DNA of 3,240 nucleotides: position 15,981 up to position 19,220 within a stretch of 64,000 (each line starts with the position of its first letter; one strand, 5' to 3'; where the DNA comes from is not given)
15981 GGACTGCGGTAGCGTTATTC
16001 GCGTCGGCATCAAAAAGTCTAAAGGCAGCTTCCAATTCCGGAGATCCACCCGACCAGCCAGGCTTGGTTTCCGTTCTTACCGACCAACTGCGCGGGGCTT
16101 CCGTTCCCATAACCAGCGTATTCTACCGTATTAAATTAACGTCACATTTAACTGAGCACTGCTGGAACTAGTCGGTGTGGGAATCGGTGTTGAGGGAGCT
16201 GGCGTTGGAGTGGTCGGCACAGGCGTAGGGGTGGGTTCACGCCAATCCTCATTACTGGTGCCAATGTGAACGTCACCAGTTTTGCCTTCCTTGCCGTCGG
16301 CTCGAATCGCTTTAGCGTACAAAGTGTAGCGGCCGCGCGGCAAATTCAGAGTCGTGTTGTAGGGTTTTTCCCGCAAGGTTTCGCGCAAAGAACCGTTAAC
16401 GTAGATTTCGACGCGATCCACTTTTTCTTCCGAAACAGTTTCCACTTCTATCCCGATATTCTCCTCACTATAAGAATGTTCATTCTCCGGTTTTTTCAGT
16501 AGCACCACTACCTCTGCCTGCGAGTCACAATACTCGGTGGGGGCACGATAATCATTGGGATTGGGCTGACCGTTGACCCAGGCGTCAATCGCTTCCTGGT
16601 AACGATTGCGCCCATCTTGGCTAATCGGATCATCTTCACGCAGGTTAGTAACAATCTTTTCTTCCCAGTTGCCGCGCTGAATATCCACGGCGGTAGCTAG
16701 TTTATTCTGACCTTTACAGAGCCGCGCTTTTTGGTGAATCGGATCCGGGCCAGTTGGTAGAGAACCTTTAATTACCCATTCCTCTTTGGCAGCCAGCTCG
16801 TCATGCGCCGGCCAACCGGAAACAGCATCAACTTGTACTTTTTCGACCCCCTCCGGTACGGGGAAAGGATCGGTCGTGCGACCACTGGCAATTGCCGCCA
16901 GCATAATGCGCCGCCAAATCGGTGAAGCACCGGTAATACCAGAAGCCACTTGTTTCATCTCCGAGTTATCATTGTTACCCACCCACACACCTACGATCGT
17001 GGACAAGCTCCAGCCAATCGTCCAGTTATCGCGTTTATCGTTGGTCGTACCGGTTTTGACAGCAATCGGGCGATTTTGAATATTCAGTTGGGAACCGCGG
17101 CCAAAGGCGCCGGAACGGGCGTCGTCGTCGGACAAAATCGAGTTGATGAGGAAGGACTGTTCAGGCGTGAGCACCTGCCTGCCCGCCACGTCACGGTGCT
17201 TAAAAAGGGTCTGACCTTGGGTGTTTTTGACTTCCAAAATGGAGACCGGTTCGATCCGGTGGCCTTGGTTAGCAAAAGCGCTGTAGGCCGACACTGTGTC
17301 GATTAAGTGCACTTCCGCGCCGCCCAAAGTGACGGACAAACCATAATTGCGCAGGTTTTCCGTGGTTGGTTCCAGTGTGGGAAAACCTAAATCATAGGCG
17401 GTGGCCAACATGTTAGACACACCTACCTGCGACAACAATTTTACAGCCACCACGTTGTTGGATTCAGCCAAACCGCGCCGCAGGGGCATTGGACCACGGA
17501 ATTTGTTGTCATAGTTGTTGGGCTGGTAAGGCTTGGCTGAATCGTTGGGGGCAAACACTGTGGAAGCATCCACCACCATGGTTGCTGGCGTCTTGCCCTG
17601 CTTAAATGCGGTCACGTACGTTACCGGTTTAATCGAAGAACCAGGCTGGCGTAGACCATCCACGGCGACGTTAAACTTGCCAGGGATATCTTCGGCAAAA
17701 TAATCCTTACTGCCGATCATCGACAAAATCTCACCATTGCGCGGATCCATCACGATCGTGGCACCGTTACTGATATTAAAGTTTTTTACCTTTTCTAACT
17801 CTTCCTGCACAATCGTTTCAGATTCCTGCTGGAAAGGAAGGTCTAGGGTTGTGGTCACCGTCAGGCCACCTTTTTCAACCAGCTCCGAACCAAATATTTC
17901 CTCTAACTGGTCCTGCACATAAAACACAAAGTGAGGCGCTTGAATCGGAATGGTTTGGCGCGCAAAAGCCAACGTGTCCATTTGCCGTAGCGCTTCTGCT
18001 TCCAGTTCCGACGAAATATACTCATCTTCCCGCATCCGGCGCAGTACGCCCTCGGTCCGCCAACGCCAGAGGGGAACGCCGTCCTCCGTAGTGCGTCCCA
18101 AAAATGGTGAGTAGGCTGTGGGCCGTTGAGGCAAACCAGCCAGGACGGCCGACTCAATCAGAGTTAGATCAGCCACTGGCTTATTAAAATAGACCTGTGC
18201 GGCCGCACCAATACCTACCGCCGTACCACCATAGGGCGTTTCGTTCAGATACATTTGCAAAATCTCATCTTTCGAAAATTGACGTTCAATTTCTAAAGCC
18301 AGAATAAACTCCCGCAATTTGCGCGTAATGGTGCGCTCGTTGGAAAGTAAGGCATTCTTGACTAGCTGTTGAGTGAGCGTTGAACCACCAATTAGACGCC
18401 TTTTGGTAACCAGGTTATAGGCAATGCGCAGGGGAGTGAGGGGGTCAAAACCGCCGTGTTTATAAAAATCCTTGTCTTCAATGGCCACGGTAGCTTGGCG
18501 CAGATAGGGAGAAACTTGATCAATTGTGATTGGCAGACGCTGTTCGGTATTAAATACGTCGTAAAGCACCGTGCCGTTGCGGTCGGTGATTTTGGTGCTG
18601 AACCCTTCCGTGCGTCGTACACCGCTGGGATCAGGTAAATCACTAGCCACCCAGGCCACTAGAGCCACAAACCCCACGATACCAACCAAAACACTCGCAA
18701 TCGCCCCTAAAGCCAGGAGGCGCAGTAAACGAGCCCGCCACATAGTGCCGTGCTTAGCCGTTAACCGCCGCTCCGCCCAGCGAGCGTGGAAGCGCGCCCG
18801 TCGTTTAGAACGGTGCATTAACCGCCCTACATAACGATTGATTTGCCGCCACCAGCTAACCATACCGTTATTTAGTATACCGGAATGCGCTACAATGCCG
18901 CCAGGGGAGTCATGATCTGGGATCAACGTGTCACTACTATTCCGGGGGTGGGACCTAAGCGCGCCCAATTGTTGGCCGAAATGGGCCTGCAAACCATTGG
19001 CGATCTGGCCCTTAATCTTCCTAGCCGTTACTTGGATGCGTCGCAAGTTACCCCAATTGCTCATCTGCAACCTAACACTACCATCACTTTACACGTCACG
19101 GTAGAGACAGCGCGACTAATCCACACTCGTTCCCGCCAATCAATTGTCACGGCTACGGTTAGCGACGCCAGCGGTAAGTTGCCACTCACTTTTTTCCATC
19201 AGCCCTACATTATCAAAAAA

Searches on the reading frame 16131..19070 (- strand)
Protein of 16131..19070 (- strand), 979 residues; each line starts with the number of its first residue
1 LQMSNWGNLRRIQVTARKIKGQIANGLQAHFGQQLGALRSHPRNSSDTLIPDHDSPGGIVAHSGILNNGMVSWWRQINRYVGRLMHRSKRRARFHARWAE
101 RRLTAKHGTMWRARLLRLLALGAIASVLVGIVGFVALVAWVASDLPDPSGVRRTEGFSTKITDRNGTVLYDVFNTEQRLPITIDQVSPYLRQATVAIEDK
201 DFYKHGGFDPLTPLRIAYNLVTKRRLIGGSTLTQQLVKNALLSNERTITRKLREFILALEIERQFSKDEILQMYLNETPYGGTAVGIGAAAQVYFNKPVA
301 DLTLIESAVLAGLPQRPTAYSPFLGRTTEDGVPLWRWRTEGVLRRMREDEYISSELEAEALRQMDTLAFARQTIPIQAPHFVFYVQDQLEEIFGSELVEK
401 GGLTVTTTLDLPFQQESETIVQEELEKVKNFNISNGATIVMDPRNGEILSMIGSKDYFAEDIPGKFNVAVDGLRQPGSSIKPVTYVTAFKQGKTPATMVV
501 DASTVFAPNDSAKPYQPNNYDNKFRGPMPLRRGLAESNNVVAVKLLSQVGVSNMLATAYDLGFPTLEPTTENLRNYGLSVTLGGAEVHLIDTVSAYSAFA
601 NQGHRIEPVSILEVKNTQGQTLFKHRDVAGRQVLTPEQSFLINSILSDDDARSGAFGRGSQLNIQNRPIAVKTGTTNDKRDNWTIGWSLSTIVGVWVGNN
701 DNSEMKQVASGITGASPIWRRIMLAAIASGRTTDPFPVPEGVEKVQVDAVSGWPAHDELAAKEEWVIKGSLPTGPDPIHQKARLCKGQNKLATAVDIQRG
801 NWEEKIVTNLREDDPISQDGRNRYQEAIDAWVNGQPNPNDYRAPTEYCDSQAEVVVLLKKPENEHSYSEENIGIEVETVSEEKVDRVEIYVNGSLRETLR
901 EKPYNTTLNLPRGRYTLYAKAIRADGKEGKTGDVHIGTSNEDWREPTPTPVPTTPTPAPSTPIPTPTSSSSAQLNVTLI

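Call 26: search_protein_families(library=ncbifam, proteins=[window:16131-19070:-], max_evalue=0.00001)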
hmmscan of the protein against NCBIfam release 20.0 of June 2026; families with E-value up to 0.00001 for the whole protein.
window:16131-19070:- (979 aa): 16 families
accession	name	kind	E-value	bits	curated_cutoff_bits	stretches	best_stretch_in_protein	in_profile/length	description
TIGR02074.1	PBP_1a_fam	subfamily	1.2e-145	486.4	508.75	1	178-727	2-533/535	PBP1A family penicillin-binding protein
TIGR02073.1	PBP_1c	equivalog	2.4e-130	436.3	494.2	1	157-918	10-712/728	penicillin-binding protein 1C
NF051885.1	tranpepglycosPbpC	equivalog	2.5e-124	416.2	900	1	112-746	6-612/632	multimodular transpeptidase-transglycosylase PbpC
TIGR02071.1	PBP_1b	equivalog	1.1e-92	311.5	717.75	1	174-756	143-709/729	penicillin-binding protein 1B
NF008643.0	PRK11636.1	equivalog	1e-87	295.3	1263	3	117-424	5-306/850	peptidoglycan glycosyltransferase/peptidoglycan DD-transpeptidase MrcA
NF008414.0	PRK11240.1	equivalog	1.4e-72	245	1121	1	147-763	32-601/774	peptidoglycan glycosyltransferase PbpC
NF038276.1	strep_PBP2A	exception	8.8e-71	239.1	1100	1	153-720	72-630/716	penicillin-binding protein PBP2A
NF007061.0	PRK09506.1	equivalog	1.1e-67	228.5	1120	1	172-751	205-768/825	bifunctional glycosyl transferase/transpeptidase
NF011423.0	PRK14850.1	equivalog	9.8e-64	216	1275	1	174-721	153-687/764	penicillin-binding protein 1b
NF038272.1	strep_PBP1A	exception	3.9e-63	213.8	1075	1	114-682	6-565/658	penicillin-binding protein PBP1A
NF038274.1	strep_PBP1B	exception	4.8e-58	197.1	1225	2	162-326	66-236/745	penicillin-binding protein PBP1B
NF010008.0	PRK13481.1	equivalog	3.2e-32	111.9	270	1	181-365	83-268/269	glycosyltransferase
TIGR02070.1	mono_pep_trsgly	equivalog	4.7e-31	108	182.65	1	181-321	58-199/224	monofunctional biosynthetic peptidoglycan transglycosylase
TIGR03423.1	pbp2_mrdA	equivalog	1.2e-14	53.9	455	1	401-563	225-390/593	penicillin-binding protein 2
TIGR02214.1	spoVD_pbp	equivalog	1.6e-08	33.3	688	0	404-492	212-303/636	stage V sporulation protein D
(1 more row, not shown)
